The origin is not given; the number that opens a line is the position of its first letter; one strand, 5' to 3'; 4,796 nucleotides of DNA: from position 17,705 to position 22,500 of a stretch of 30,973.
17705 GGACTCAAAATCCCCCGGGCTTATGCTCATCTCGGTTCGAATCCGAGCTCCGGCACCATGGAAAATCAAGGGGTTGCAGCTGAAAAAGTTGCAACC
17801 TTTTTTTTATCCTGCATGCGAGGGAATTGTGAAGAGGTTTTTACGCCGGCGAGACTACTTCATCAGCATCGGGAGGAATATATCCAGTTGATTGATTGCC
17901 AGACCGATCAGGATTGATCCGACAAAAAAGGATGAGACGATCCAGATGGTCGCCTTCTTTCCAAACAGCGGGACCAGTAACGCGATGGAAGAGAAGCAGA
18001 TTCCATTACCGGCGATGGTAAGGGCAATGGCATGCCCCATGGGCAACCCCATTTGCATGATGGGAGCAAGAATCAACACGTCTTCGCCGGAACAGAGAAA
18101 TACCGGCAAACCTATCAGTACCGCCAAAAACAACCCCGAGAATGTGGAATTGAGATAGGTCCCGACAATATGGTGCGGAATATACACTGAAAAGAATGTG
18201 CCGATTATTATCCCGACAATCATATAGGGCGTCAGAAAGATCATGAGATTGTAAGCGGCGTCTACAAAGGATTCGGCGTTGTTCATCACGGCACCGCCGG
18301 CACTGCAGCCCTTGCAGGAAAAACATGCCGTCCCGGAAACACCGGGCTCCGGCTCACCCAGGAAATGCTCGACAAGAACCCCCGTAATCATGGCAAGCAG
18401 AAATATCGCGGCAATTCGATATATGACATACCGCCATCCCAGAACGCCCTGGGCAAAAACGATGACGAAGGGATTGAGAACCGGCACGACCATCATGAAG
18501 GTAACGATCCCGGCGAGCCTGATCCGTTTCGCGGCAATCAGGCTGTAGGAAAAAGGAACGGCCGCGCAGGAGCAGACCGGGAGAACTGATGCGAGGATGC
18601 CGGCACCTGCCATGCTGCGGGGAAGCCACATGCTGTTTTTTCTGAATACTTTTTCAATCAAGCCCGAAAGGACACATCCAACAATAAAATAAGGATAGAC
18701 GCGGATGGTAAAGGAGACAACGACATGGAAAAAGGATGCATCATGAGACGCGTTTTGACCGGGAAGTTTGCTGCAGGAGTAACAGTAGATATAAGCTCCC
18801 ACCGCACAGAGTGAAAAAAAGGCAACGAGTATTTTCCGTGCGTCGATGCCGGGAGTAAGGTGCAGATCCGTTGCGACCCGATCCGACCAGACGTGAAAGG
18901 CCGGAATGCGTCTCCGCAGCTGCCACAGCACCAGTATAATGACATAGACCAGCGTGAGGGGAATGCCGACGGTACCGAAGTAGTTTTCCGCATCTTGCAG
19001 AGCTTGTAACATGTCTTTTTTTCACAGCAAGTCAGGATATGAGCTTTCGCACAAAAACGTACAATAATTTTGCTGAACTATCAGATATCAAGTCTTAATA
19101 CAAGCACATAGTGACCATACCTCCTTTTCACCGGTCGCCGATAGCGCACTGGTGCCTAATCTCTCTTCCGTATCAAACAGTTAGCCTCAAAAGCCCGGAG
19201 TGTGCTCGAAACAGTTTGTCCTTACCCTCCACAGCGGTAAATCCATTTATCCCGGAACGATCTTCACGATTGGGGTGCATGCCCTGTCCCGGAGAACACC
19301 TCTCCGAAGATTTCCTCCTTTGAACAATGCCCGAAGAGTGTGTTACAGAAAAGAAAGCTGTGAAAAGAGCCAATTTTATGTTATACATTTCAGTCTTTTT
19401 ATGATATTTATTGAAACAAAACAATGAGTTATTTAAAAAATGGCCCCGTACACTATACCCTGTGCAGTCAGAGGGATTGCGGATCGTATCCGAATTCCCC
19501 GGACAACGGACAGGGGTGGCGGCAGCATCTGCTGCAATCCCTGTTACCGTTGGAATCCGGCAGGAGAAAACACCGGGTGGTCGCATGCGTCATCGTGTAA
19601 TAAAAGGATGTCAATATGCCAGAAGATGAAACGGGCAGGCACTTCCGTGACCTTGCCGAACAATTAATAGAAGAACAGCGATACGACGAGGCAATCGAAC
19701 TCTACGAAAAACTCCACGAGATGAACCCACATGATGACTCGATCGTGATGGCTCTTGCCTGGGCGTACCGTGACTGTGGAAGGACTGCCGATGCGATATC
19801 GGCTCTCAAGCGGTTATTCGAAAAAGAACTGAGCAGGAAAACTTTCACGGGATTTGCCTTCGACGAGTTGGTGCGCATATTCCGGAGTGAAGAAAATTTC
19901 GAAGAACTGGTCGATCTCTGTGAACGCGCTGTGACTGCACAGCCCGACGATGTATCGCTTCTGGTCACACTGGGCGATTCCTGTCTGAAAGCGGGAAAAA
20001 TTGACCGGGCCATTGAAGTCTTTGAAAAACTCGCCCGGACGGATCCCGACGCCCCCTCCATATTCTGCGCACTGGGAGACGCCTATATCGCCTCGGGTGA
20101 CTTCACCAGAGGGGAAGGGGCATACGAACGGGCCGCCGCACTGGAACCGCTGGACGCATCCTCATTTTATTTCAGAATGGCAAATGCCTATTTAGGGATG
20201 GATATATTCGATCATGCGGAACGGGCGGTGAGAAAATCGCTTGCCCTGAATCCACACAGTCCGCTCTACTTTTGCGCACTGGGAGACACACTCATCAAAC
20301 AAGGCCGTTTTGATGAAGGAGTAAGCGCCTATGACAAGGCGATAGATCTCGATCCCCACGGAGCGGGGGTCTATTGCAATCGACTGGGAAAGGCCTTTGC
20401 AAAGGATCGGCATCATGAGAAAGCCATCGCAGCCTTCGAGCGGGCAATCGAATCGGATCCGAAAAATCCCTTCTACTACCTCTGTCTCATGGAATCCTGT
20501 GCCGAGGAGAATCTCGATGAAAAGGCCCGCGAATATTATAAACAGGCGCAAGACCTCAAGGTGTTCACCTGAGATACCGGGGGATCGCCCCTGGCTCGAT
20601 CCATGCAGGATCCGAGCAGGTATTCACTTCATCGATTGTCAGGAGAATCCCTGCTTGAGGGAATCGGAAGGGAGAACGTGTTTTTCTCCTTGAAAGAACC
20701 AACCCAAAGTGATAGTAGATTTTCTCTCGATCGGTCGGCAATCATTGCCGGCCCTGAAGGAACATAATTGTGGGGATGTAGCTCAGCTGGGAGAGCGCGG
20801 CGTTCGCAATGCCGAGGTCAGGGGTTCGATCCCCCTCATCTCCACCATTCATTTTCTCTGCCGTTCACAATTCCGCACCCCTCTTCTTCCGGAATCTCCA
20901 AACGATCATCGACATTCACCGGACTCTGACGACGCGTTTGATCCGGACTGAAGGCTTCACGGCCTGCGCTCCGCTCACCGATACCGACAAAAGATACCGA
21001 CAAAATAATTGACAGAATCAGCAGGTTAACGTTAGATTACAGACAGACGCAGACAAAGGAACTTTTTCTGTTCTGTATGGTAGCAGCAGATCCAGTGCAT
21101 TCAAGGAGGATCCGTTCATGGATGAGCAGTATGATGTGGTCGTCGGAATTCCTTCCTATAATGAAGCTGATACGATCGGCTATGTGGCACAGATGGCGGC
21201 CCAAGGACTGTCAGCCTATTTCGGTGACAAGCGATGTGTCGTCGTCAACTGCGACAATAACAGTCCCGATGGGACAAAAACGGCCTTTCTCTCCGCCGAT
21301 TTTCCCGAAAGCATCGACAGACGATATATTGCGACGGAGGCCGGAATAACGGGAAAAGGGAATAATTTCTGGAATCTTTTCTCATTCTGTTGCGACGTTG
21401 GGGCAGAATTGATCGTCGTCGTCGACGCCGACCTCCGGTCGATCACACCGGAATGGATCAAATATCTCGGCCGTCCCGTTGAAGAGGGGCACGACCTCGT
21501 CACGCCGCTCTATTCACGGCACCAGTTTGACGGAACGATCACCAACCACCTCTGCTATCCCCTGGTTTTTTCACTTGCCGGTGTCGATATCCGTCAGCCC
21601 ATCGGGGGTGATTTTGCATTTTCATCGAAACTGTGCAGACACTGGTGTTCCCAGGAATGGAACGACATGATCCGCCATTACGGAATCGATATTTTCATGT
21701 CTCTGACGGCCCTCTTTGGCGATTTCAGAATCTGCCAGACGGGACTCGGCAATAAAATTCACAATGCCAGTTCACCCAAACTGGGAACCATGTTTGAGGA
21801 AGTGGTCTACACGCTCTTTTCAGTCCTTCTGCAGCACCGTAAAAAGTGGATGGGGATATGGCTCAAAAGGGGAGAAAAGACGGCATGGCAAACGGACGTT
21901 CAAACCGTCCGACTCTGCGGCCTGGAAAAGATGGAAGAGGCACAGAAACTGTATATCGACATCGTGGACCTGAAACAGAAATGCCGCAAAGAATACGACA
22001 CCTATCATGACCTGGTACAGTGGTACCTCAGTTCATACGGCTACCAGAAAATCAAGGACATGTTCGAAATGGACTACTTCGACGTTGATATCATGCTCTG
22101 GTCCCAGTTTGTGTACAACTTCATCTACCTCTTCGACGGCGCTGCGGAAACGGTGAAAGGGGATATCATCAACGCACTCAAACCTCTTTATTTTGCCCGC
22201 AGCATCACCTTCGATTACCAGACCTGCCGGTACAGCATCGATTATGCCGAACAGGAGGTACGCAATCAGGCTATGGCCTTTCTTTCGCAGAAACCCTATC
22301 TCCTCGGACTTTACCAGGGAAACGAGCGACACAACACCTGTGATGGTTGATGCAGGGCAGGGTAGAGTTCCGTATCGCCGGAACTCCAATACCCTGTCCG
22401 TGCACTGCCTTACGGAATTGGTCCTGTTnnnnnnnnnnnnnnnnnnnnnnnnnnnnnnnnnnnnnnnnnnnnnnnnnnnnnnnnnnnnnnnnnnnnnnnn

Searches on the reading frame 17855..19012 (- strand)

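Call 33: search_protein_families(library=pfam, proteins=[window:17855-19012:-], max_evalue=0.00001)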
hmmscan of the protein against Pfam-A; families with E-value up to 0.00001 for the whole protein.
window:17855-19012:- (385 aa): 1 family
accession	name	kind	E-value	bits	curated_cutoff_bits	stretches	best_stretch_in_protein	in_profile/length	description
PF03773.19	ArsP_1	-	1e-28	100.8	32.3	1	93-374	4-293/294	Predicted permease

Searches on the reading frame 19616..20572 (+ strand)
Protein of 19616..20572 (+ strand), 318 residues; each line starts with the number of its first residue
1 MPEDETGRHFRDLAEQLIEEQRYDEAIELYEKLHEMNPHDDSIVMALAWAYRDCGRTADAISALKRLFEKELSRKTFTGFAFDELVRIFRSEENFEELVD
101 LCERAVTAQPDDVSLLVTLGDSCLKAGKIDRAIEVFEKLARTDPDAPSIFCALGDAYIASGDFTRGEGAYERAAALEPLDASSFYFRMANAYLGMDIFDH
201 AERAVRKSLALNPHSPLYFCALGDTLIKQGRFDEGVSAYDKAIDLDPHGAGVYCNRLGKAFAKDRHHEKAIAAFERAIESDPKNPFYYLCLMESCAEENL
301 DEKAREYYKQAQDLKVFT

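Call 33: search_protein_families(library=pfam, proteins=[window:19616-20572:+], max_evalue=0.00001)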
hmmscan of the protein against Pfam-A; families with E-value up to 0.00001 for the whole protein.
window:19616-20572:+ (318 aa): 23 families
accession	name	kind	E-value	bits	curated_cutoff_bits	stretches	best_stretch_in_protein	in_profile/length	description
PF07719.23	TPR_2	-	1.6e-41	137.4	27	0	253-284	3-34/34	Tetratricopeptide repeat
PF13428.12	TPR_14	-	1.7e-35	118.3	23.5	0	115-155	3-43/44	Tetratricopeptide repeat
PF13181.12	TPR_8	-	2.9e-35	117.8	25.7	0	219-247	4-32/34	Tetratricopeptide repeat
PF00515.34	TPR_1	-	1.7e-32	110.3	27.8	0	254-284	4-34/34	Tetratricopeptide repeat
PF13432.12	TPR_16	-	1.6e-30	105.6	32.7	0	187-249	2-64/65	Tetratricopeptide repeat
PF14559.12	TPR_19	-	2.1e-29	102.1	25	1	17-69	1-53/68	Tetratricopeptide repeat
PF13414.12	TPR_11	-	1.1e-26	92.6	26.8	2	120-160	1-41/42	TPR repeat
PF13431.12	TPR_17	-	2.2e-26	90.3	24.4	0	206-234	3-31/34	Tetratricopeptide repeat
PF13176.12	TPR_7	-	2.9e-25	86.6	27.9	0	81-112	1-34/36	Tetratricopeptide repeat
PF13424.12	TPR_12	-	5.7e-19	68.5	30.1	0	221-281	8-75/77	Tetratricopeptide repeat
PF12895.13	ANAPC3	-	7.3e-17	61.9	27.2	0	21-69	3-51/82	Anaphase-promoting complex, cyclosome, subunit 3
PF13174.12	TPR_6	-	4.4e-15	55.6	26.3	0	256-283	5-32/33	Tetratricopeptide repeat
PF23914.1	TPR_CcmH_CycH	-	1e-13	51.9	42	0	204-249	38-83/158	Cytochrome c-type biogenesis protein H TPR domain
PF13371.12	TPR_9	-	2.9e-13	50.1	35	0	88-148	4-64/73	Tetratricopeptide repeat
PF14561.12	TPR_20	-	2.4e-09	37.8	25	0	102-145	11-54/90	Tetratricopeptide repeat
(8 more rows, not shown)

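Call 74: search_protein_families(library=ncbifam, proteins=[window:19616-20572:+], max_evalue=0.00001)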
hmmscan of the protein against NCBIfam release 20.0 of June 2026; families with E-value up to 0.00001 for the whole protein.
window:19616-20572:+ (318 aa): 27 families (the best 25 are shown)
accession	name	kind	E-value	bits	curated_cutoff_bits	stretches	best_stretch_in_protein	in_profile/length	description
NF040959.1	MamA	equivalog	1.7e-32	112.5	200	2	120-253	44-176/204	magnetosome protein MamA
TIGR02917.1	PEP_TPR_lipo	equivalog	7.8e-28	96.8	312.2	1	84-214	538-667/899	XrtA/PEP-CTERM system TPR-repeat protein PrsT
TIGR02552.1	LcrH_SycD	equivalog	4.1e-19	68.6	104.8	1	125-214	30-118/136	SycD/LcrH family type III secretion system chaperone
NF052415.1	T3SS_chap_SctY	equivalog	6.4e-17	62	70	0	17-75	16-74/106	type III secretion apparatus assembly chaperone SctY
TIGR00540.1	TPR_hemY_coli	hypoth_equivalog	3.5e-16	59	142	1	27-170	247-382/385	heme biosynthesis-associated TPR protein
TIGR02521.1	type_IV_pilW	equivalog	9e-16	58.1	154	1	151-313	35-197/234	type IV pilus biogenesis/stability protein PilW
TIGR03939.1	PGA_TPR_OMP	equivalog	4.4e-14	51.6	366.65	0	13-112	92-187/800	poly-beta-1,6 N-acetyl-D-glucosamine export porin PgaA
NF008757.0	PRK11788.1-5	equivalog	1.9e-13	50.4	363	1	101-308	95-305/388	lipopolysaccharide assembly protein LapB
NF033920.0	C39_PA2778_fam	equivalog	7.4e-13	48.5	150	0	101-178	178-255/255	PA2778 family cysteine peptidase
TIGR00990.1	3a0801s09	subfamily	2.1e-12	46.5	757.25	0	136-282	388-539/615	mitochondrial import receptor subunit TOM70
NF008755.0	PRK11788.1-3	equivalog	1.6e-11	44.2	430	1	102-309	97-306/388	lipopolysaccharide assembly protein LapB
NF052400.1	M48_BAM_BepA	equivalog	2.5e-11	43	570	0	184-312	309-434/483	beta-barrel assembly-enhancing protease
NF008520.0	PRK11447.1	equivalog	3.4e-11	41.7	858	0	115-181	353-419/1157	cellulose synthase complex outer membrane protein BcsC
NF008391.2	PRK11189.1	equivalog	8.8e-11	41.8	250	1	176-299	59-181/297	lipoprotein NlpI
NF047371.1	FlcA_CTERM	equivalog_domain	1.5e-10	40.2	300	0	104-174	464-534/646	periplasmic flagellar collar protein FlcA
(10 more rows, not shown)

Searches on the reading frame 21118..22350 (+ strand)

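Call 33: search_protein_families(library=pfam, proteins=[window:21118-22350:+], max_evalue=0.00001)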
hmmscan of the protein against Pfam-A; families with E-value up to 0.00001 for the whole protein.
window:21118-22350:+ (410 aa): 1 family
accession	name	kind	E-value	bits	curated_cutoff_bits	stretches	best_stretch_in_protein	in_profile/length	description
PF00535.33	Glycos_transf_2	-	8.9e-06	26.2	23.3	0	9-143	2-126/168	Glycosyl transferase family 2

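Call 74: search_protein_families(library=ncbifam, proteins=[window:21118-22350:+], max_evalue=0.00001)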
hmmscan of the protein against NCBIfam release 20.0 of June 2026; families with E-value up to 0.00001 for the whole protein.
window:21118-22350:+ (410 aa): 1 family
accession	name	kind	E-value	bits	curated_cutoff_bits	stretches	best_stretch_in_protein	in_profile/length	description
NF010496.0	PRK13915.1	equivalog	5.9e-16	58.4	262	1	4-263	30-293/307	glucosyl-3-phosphoglycerate synthase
